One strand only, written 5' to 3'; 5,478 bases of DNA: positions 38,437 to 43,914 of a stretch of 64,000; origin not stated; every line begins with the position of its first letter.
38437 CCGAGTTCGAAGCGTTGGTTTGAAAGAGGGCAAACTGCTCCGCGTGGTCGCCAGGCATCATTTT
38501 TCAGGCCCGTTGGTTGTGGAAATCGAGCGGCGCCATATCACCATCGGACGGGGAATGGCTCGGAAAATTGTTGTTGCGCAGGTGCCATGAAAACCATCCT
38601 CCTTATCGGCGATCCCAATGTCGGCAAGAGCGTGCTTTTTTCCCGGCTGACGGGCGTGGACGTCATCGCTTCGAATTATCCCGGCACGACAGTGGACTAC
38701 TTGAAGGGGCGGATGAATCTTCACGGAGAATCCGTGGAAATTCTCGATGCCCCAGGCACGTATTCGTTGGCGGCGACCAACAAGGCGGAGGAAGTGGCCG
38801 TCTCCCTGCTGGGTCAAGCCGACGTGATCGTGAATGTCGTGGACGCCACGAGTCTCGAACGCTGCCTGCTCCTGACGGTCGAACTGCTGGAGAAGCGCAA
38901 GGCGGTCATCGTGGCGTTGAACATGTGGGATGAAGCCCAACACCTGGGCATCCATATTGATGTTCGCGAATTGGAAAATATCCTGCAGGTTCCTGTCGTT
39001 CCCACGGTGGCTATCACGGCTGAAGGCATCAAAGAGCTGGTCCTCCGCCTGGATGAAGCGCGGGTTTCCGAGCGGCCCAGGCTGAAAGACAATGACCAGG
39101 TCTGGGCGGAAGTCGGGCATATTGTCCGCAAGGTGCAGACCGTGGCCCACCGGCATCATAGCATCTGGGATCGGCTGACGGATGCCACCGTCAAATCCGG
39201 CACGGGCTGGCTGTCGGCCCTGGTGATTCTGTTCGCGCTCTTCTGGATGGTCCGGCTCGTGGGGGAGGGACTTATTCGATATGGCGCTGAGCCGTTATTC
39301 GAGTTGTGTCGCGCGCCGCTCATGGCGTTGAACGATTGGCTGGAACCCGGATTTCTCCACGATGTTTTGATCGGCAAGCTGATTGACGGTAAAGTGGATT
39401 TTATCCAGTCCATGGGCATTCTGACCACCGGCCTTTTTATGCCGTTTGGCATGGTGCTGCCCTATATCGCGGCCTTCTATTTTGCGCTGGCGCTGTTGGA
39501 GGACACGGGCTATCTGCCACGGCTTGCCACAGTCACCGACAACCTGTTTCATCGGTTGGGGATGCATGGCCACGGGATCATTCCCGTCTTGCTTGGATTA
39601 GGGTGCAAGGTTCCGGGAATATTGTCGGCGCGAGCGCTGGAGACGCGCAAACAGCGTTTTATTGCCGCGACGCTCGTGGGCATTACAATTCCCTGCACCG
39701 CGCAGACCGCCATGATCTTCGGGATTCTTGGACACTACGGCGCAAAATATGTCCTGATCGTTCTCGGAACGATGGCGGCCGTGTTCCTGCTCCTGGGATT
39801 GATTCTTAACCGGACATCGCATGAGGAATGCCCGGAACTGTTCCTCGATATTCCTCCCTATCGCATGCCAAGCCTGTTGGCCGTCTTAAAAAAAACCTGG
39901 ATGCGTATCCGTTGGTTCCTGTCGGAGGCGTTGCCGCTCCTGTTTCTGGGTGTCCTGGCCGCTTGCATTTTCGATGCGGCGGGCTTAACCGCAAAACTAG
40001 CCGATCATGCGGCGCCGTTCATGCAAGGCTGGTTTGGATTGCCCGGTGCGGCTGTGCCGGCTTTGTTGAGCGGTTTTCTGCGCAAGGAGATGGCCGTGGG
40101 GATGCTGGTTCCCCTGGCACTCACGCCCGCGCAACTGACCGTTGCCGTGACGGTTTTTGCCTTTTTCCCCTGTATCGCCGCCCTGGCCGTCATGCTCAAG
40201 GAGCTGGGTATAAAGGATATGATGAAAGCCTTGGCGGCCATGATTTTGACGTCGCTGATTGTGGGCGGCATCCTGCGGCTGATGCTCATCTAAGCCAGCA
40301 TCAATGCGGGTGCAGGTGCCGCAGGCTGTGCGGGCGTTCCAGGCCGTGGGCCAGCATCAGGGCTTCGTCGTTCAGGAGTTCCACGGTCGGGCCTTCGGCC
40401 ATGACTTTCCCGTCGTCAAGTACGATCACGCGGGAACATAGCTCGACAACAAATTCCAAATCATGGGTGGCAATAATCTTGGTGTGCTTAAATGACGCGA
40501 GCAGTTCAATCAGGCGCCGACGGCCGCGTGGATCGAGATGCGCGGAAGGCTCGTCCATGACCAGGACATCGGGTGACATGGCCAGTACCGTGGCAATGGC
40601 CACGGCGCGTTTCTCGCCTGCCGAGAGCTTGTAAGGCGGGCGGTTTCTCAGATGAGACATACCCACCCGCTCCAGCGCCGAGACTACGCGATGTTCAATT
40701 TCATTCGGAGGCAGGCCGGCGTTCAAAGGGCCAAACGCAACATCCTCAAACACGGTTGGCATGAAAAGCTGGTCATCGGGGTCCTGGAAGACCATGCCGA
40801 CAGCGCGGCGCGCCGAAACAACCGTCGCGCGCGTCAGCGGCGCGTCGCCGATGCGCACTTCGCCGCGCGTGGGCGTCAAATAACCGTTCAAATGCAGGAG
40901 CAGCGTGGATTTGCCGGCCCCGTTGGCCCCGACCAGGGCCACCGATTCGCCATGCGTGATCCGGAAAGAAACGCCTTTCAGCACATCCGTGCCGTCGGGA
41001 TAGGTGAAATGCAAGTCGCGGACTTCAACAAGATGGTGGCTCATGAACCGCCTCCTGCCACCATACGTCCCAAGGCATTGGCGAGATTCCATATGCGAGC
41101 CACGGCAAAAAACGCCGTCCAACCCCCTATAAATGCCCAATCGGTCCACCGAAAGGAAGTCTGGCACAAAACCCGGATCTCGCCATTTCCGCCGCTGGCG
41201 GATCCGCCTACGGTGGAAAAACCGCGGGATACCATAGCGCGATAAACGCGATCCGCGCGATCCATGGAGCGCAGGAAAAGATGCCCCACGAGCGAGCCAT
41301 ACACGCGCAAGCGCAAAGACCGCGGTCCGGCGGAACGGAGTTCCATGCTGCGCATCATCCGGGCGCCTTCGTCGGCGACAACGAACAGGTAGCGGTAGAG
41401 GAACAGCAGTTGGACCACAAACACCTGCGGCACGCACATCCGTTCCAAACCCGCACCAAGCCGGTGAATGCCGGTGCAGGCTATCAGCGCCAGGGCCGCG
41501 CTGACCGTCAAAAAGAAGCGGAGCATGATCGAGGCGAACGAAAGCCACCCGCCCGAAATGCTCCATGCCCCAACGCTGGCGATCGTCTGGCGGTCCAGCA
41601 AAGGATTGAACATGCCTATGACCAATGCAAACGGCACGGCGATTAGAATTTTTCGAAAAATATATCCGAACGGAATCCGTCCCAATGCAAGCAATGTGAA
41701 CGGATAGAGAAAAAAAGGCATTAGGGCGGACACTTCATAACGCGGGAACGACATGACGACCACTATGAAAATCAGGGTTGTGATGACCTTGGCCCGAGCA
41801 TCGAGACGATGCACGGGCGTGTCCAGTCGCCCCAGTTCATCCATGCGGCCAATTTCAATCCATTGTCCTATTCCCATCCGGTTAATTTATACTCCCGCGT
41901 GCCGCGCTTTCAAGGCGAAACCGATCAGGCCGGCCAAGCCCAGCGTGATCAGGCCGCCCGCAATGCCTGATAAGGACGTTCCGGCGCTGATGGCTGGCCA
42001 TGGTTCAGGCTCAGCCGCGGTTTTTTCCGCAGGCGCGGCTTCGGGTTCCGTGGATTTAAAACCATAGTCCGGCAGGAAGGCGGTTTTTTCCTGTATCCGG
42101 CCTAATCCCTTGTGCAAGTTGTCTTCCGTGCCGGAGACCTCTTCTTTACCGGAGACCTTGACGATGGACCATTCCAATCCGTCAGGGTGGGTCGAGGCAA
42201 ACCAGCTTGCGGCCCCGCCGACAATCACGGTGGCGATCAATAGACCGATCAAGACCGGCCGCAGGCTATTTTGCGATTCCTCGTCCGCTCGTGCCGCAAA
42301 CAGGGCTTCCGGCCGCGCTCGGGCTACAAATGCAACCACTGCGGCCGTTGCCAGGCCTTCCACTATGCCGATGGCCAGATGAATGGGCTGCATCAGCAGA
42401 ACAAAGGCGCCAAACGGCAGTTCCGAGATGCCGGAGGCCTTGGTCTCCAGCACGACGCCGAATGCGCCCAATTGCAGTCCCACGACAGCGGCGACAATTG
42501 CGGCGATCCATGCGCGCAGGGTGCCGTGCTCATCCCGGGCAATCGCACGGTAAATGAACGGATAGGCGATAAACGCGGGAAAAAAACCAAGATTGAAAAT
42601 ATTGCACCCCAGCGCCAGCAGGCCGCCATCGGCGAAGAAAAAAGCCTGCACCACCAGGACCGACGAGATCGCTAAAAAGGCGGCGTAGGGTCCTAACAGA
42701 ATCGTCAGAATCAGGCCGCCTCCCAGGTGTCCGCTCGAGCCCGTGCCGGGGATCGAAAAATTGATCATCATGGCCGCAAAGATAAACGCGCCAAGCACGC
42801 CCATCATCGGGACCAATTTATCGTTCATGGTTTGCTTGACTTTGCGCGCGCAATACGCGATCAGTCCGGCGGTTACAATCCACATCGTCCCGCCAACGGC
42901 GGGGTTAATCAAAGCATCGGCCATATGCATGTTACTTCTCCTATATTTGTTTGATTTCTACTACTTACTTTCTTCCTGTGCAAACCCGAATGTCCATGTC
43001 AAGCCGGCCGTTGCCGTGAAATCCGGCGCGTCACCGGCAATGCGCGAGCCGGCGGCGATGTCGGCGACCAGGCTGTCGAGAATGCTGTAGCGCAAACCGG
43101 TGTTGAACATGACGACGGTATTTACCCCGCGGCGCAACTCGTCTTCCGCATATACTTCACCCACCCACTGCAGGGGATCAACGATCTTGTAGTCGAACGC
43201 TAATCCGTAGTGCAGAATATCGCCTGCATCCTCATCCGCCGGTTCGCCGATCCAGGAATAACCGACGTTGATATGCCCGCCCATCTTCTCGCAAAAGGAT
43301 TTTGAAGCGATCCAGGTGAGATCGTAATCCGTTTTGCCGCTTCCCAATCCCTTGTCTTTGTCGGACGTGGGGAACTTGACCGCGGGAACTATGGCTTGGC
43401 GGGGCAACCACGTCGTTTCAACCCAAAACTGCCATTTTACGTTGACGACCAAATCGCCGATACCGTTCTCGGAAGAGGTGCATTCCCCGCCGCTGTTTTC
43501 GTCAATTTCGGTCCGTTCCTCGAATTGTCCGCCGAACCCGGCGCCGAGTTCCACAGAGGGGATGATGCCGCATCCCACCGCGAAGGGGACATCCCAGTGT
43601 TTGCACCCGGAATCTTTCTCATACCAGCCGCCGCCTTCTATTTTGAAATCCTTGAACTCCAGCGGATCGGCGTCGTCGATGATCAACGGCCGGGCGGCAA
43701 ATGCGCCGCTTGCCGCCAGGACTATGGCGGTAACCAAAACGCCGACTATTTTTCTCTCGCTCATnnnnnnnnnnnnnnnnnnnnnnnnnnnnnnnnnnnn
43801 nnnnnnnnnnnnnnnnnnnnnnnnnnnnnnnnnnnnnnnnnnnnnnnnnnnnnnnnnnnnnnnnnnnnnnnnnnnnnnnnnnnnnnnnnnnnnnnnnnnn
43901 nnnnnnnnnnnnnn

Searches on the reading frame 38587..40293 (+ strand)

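Call 8: search_protein_families(library=pfam, proteins=[window:38587-40293:+], max_evalue=0.01)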
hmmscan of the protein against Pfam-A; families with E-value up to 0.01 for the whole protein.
window:38587-40293:+ (568 aa): 7 families
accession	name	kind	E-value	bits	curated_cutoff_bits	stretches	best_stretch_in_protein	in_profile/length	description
PF02421.24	FeoB_N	-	4.3e-49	166.5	27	1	3-152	2-153/156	Ferrous iron transport protein B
PF07670.19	Gate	-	6.9e-27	94.4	29.6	2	289-383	3-103/104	Nucleoside recognition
PF01926.29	MMR_HSR1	-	4.7e-20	72.2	21.9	1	4-112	2-112/113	50S ribosome-binding GTPase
PF07664.17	FeoB_C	-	3e-11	43.3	26.6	1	391-440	3-54/54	Ferrous iron transport protein B C terminus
PF09439.16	SRPRB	-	0.00041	20.2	25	1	2-102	4-97/178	Signal recognition particle receptor beta subunit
PF00009.33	GTP_EFTU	-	0.0036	17.3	26.5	0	33-157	54-184/188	Elongation factor Tu GTP binding domain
PF00350.29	Dynamin_N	-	0.0096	16.4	27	0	44-89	97-140/168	Dynamin family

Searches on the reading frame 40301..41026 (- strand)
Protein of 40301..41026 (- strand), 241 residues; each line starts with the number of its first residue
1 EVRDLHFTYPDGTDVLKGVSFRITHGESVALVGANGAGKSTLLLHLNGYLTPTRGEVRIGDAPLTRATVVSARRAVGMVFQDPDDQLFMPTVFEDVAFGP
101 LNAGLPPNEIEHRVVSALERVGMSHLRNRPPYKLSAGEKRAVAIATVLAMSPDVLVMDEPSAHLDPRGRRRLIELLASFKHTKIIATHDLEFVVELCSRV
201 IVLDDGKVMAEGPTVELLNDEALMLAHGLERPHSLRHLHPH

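Call 8: search_protein_families(library=pfam, proteins=[window:40301-41026:-], max_evalue=0.01)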
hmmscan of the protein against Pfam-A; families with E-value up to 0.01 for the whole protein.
window:40301-41026:- (241 aa): 7 families
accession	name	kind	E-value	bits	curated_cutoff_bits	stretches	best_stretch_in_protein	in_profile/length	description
PF00005.33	ABC_tran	-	7.4e-33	114.5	25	1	16-161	1-136/137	ABC transporter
PF13304.12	AAA_21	-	4.1e-17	63.6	27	1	117-192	221-302/304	AAA domain, putative AbiEii toxin, Type IV TA system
PF02463.25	SMC_N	-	1.4e-06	28.3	40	1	28-192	26-201/220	RecF/RecN/SMC N terminal domain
PF13555.12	AAA_29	-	0.00042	20.5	27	1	18-52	14-48/61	P-loop containing region of AAA domain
PF13481.12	AAA_25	-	0.0032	17.5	27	1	23-47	30-54/195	AAA domain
PF13191.12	AAA_16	-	0.0062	17.5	32.6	0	26-62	24-60/167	AAA ATPase domain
PF13175.12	AAA_15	-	0.0068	16.5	32.1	0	30-45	27-42/374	AAA ATPase domain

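Call 55: search_protein_families(library=ncbifam, proteins=[window:40301-41026:-], max_evalue=0.00001)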
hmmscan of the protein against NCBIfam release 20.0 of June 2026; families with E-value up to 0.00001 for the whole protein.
window:40301-41026:- (241 aa): 185 families (the best 25 are shown)
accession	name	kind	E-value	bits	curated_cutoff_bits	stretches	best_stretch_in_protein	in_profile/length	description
NF010157.0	PRK13636.1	equivalog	7.3e-71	238.6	463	1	1-225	7-237/285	cobalt transporter ATP-binding subunit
TIGR04521.1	ECF_ATPase_2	equivalog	1.1e-70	237.9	330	1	2-236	3-251/279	energy-coupling factor transporter ATPase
NF010171.0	PRK13652.1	equivalog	1.6e-70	237.3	476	1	1-232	5-240/277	cobalt transporter ATP-binding subunit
TIGR04520.1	ECF_ATPase_1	equivalog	5.1e-70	236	315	1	1-235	2-241/269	energy-coupling factor transporter ATPase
TIGR01166.1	cbiO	subfamily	1.9e-66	223.2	211.8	1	9-192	1-189/190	cobalt ABC transporter, ATP-binding protein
NF010156.0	PRK13635.1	equivalog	8e-62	208.9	392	1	2-236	8-246/279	energy-coupling factor ABC transporter ATP-binding protein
NF010155.0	PRK13634.1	equivalog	1.2e-58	198.7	413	1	13-237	20-253/290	energy-coupling factor ABC transporter ATP-binding protein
NF010158.0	PRK13637.1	equivalog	7e-57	192.7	390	1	8-232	11-247/287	energy-coupling factor transporter ATPase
NF010170.0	PRK13651.1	equivalog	1.2e-51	175.5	432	2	70-234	101-269/308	cobalt transporter ATP-binding subunit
NF010153.0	PRK13631.1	equivalog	2.2e-46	158.3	463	1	15-234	41-280/320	cobalt transporter ATP-binding subunit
NF010167.0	PRK13648.1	subfamily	1.1e-45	156.1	241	1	4-236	12-248/269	energy-coupling factor transporter ATPase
NF010159.0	PRK13638.1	equivalog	2.6e-44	151.6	489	1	3-235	5-241/271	energy-coupling factor ABC transporter ATP-binding protein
NF010166.0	PRK13646.1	equivalog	4.8e-42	144.2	458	1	9-232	12-248/286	energy-coupling factor transporter ATPase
TIGR02673.1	FtsE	equivalog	6.1e-42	143.7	264.85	1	2-207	4-214/214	cell division ATP-binding protein FtsE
TIGR03375.1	type_I_sec_LssB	subfamily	1.6e-40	139.1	693.1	1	1-219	467-690/696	type I secretion system permease/ATPase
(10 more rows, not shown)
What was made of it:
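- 40301..41026 (-): nikO (ECF/CbiO-type ATPase). Pfam ABC_tran 7.4e-33 (call 8); TIGR01166 cbiO above its cutoff (call 55)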

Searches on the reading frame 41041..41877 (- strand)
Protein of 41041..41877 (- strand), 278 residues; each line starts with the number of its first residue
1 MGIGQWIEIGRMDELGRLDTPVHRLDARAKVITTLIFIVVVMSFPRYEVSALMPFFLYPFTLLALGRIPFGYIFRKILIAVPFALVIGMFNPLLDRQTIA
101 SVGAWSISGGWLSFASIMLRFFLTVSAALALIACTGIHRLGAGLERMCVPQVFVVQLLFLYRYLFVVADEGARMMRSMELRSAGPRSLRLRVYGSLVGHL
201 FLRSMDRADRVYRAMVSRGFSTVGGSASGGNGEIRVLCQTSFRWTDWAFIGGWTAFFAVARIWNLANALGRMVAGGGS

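Call 8: search_protein_families(library=pfam, proteins=[window:41041-41877:-], max_evalue=0.01)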
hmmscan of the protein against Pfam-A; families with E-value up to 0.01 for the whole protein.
window:41041-41877:- (278 aa): 1 family
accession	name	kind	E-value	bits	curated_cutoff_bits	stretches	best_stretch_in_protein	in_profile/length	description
PF02361.21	CbiQ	-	9.7e-30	104.2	25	1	20-222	3-210/216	Cobalt transport protein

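Call 55: search_protein_families(library=ncbifam, proteins=[window:41041-41877:-], max_evalue=0.00001)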
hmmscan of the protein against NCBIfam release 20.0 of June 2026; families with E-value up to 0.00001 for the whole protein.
window:41041-41877:- (278 aa): 2 families
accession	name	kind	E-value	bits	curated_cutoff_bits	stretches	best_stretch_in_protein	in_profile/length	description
TIGR02454.1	ECF_T_CbiQ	equivalog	3.4e-38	131.5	111.8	1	25-218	1-200/200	cobalt ECF transporter T component CbiQ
NF012029.0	PRK15485.1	equivalog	1.7e-06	28.1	303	1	28-211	19-210/225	energy-coupling factor ABC transporter transmembrane protein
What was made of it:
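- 41041..41877 (-): nikQ (CbiQ-type T component). Pfam CbiQ 9.7e-30 (call 8); TIGR02454 above its cutoff (call 55)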

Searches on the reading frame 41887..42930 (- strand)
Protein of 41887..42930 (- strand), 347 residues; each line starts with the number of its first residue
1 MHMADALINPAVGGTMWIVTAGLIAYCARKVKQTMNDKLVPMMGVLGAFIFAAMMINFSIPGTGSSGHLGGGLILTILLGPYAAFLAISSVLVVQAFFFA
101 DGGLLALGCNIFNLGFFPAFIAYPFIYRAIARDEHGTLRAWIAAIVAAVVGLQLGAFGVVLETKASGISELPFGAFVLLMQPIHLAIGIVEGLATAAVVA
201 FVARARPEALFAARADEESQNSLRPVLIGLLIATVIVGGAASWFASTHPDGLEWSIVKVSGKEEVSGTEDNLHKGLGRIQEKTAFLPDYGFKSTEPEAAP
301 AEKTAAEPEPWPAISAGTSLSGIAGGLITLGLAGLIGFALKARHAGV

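Call 8: search_protein_families(library=pfam, proteins=[window:41887-42930:-], max_evalue=0.01)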
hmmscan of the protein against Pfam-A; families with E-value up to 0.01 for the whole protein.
window:41887-42930:- (347 aa): 2 families
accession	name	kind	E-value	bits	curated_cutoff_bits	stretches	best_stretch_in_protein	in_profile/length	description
PF01891.21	CbiM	-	8.9e-60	202.5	23.1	1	2-208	1-204/205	Cobalt uptake substrate-specific transmembrane region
PF13190.11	PDGLE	-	2.3e-30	104.8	27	1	225-341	2-101/102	PDGLE domain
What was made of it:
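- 41887..42930 (-): nik(MN) fusion (CbiM + PDGLE/CbiN-like). Pfam CbiM 8.9e-60, PDGLE 2.3e-30 (call 8)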

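Call 55: search_protein_families(library=ncbifam, proteins=[window:41887-42930:-], max_evalue=0.00001)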
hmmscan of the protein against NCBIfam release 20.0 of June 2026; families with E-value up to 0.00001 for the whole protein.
window:41887-42930:- (347 aa): 12 families
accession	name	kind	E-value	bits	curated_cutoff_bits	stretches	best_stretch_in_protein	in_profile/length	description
NF005598.0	PRK07331.1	equivalog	3.1e-44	151.7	401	1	1-295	1-292/323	cobalt transporter CbiM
NF008873.0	PRK11909.1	equivalog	4.6e-39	134.6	225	1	1-217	1-224/230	cobalt transporter CbiM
NF004902.0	PRK06265.1-1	equivalog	6.8e-38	130.5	219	1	1-214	1-207/213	cobalt transporter CbiM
NF006184.0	PRK08319.1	equivalog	2.5e-20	72.9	180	1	1-218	1-220/224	energy-coupling factor ABC transporter permease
NF004905.0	PRK06265.1-5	equivalog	2.2e-19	70.4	173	1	1-213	1-200/205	cobalt transporter CbiM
NF004906.0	PRK06265.2-1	equivalog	7e-17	62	205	1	1-210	1-209/212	cobalt transporter CbiM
NF004907.0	PRK06265.2-2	subfamily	1.7e-13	50.6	200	1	1-210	21-217/221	cobalt transporter CbiM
TIGR00123.1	cbiM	equivalog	1.6e-12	47.8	184.15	1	1-209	1-211/214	cobalt ECF transporter S component CbiM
NF004903.0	PRK06265.1-3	equivalog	4.4e-12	45.9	193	1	18-215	14-202/211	cobalt transporter CbiM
NF004908.0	PRK06265.2-3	equivalog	1.6e-10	41.3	205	1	1-213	1-200/211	cobalt transporter CbiM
NF004909.0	PRK06265.2-5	equivalog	4.2e-09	36.8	172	1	1-210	1-194/196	cobalt transporter CbiM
NF004930.0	PRK06287.1-1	subfamily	4e-07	29.9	142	1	226-271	7-51/110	cobalt transport protein CbiN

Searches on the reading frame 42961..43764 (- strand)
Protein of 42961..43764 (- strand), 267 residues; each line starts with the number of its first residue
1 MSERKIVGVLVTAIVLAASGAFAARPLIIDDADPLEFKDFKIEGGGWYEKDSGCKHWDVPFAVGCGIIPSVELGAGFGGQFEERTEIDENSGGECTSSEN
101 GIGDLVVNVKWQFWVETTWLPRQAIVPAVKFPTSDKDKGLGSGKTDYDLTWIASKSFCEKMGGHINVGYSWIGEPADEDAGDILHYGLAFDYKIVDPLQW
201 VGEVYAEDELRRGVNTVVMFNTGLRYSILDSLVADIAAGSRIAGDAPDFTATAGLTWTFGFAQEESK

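Call 8: search_protein_families(library=pfam, proteins=[window:42961-43764:-], max_evalue=0.01)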
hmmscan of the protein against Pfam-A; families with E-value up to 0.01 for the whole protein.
window:42961-43764:- (267 aa): 1 family
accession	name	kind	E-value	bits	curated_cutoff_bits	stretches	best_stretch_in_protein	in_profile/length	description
PF13557.12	Phenol_MetA_deg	-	5.5e-16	59.8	22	1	66-259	44-242/242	Putative MetA-pathway of phenol degradation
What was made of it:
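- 42961..43764 (-): Outer-membrane protein gene, first gene of the regulated operon. Pfam PF13557 Phenol_MetA_deg 5.5e-16 (call 8).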

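Call 55: search_protein_families(library=ncbifam, proteins=[window:42961-43764:-], max_evalue=0.00001)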
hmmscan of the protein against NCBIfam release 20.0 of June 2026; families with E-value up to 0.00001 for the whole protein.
window:42961-43764:- (267 aa): 0 families
